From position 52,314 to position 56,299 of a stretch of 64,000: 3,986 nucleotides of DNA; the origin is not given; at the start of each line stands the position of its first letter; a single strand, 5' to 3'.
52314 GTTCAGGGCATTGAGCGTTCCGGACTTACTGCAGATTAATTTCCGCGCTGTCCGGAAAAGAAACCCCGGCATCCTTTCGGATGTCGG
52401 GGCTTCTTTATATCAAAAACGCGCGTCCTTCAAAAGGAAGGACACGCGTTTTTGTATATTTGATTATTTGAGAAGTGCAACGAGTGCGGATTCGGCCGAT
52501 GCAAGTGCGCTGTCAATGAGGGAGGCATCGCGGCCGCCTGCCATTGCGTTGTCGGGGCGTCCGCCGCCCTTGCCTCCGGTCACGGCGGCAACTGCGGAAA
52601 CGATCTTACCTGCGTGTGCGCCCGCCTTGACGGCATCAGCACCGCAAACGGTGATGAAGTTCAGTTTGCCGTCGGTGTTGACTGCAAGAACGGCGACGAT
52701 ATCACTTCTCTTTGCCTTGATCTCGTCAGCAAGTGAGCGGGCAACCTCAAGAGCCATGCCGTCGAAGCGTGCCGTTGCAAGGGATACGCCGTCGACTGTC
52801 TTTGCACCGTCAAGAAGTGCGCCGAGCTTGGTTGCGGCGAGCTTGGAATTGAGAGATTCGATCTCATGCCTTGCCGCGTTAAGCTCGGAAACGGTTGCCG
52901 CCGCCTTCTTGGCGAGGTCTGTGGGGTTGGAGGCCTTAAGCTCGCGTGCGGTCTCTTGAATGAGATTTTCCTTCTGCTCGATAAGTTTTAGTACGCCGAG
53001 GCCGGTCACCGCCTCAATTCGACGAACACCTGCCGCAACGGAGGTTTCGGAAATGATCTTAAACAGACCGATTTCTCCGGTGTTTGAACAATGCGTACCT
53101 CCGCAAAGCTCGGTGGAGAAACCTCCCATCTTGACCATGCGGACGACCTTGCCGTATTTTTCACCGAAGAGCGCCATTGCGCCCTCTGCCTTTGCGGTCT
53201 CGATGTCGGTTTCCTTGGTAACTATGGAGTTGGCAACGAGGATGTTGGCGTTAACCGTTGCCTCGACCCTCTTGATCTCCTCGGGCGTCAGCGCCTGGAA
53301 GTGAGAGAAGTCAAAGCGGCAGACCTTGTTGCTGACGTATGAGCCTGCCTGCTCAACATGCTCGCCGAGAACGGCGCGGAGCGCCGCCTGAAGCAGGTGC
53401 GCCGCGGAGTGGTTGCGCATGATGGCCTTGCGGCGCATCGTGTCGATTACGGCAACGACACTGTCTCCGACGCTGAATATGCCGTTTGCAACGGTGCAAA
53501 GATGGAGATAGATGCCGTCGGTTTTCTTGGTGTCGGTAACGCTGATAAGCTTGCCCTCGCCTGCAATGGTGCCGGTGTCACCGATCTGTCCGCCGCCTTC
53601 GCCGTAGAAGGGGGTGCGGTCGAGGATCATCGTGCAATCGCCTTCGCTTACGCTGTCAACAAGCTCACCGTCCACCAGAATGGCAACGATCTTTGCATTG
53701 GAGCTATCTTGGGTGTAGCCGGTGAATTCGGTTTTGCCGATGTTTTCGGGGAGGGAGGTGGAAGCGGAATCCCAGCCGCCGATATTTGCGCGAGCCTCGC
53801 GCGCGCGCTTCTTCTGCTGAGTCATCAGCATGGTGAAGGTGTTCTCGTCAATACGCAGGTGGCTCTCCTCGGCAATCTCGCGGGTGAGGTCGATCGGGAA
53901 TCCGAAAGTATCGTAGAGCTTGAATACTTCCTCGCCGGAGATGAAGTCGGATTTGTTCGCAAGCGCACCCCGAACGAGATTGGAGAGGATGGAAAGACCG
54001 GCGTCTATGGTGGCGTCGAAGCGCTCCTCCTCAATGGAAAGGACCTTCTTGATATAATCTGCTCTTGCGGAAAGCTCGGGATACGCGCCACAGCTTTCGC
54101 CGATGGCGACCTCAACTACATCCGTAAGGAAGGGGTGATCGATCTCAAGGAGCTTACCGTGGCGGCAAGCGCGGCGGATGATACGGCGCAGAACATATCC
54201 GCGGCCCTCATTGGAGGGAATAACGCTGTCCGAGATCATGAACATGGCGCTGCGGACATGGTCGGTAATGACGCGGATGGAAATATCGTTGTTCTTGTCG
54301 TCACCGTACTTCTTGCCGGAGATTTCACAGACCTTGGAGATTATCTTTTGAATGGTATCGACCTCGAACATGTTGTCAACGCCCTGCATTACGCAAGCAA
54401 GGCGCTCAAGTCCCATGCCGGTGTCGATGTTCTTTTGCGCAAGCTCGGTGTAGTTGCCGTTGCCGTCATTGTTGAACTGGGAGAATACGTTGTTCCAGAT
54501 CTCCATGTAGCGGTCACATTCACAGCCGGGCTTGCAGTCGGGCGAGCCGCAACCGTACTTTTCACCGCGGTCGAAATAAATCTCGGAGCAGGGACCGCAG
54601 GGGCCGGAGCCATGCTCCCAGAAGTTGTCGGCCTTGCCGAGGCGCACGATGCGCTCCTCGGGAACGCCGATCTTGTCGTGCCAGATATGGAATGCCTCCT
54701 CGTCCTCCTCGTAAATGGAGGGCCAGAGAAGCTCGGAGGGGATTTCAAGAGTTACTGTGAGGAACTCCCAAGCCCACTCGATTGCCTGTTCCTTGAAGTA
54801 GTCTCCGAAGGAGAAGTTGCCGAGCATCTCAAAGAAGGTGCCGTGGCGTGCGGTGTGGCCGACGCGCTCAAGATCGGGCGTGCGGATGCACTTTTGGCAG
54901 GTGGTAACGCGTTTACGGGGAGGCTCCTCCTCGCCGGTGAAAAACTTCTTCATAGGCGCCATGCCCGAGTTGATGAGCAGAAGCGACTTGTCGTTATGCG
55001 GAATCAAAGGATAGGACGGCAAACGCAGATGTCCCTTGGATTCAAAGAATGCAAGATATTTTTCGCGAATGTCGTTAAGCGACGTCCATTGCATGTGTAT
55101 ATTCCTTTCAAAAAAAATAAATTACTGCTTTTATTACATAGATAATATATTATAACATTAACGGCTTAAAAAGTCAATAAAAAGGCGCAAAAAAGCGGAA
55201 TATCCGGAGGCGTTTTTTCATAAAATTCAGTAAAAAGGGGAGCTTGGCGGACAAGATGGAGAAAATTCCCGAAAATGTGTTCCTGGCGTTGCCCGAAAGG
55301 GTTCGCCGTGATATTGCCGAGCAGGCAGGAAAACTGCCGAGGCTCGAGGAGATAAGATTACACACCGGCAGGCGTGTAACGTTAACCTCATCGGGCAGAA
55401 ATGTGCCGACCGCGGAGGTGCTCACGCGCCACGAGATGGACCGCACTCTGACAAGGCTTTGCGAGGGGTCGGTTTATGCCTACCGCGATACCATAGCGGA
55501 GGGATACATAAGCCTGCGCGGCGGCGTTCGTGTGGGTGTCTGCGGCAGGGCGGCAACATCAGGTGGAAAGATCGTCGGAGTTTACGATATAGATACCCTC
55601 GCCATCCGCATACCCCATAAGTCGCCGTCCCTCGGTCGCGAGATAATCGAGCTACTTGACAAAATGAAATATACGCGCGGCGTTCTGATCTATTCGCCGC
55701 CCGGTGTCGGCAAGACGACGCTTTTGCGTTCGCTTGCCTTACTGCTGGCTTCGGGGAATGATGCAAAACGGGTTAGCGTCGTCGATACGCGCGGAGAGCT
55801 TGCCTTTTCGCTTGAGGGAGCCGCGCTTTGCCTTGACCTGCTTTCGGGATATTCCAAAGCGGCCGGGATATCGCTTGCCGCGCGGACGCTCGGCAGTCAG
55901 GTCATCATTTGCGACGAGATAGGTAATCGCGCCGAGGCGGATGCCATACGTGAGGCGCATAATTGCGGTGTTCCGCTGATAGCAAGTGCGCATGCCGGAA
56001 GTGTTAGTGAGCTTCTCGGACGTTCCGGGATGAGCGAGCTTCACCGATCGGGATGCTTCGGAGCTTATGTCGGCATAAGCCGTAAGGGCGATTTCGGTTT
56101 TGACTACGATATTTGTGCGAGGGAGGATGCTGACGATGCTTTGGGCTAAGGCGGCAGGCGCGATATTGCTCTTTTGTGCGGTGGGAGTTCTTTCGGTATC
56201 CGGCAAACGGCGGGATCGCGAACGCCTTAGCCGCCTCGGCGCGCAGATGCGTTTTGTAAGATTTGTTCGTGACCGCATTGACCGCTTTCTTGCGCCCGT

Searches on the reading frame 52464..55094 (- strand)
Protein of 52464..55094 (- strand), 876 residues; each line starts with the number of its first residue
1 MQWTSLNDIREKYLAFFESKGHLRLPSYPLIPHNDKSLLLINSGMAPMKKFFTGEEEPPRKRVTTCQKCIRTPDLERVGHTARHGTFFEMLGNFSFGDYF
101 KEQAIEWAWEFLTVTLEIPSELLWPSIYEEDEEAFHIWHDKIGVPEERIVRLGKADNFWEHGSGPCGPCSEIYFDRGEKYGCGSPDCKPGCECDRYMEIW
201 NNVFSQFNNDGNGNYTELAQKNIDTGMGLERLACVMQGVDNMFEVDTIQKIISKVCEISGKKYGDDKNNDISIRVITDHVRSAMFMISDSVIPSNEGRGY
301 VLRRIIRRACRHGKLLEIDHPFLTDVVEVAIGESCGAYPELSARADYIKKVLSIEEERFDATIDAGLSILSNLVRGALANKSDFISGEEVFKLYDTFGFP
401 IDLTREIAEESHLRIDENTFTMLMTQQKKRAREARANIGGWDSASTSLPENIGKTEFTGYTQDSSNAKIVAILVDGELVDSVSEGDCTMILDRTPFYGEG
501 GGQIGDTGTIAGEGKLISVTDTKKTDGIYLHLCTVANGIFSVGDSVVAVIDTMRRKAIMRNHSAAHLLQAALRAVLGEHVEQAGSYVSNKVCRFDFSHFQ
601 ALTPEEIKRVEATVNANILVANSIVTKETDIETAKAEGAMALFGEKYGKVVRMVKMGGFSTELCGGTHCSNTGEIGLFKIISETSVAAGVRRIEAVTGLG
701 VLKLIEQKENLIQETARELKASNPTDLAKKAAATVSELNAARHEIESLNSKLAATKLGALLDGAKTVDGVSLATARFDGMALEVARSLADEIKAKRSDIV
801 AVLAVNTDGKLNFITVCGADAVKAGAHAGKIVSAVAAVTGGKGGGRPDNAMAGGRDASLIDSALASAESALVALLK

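Call 27: search_protein_families(library=pfam, proteins=[window:52464-55094:-], max_evalue=0.001)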
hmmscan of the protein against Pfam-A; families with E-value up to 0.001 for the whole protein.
window:52464-55094:- (876 aa): 3 families
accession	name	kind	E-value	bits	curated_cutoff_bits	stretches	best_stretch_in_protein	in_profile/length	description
PF01411.24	tRNA-synt_2c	-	1.1e-199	665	30.3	1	8-552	1-550/552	tRNA synthetases class II (A)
PF07973.19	tRNA_SAD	-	1.5e-19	70.1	24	1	651-694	1-44/44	Threonyl and Alanyl tRNA synthetase second additional domain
PF02272.25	DHHA1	-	1.1e-12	48.7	25.9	1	770-871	2-100/102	DHHA1 domain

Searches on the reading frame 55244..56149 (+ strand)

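Call 5: search_protein_families(library=pfam, proteins=[window:55244-56149:+], max_evalue=0.001)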
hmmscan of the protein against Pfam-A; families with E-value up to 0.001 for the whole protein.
window:55244-56149:+ (301 aa): 3 families
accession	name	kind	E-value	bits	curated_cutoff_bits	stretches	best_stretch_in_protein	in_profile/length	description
PF19568.5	Spore_III_AA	-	2.1e-42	145.7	27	1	10-285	5-293/306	Sporulation stage III, protein AA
PF00004.35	AAA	-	0.00042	21.2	21.2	1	147-230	1-70/131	ATPase family associated with various cellular activities (AAA)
PF20720.3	nSTAND3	-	0.00064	19.9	27.2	0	137-170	10-43/155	Novel STAND NTPase 3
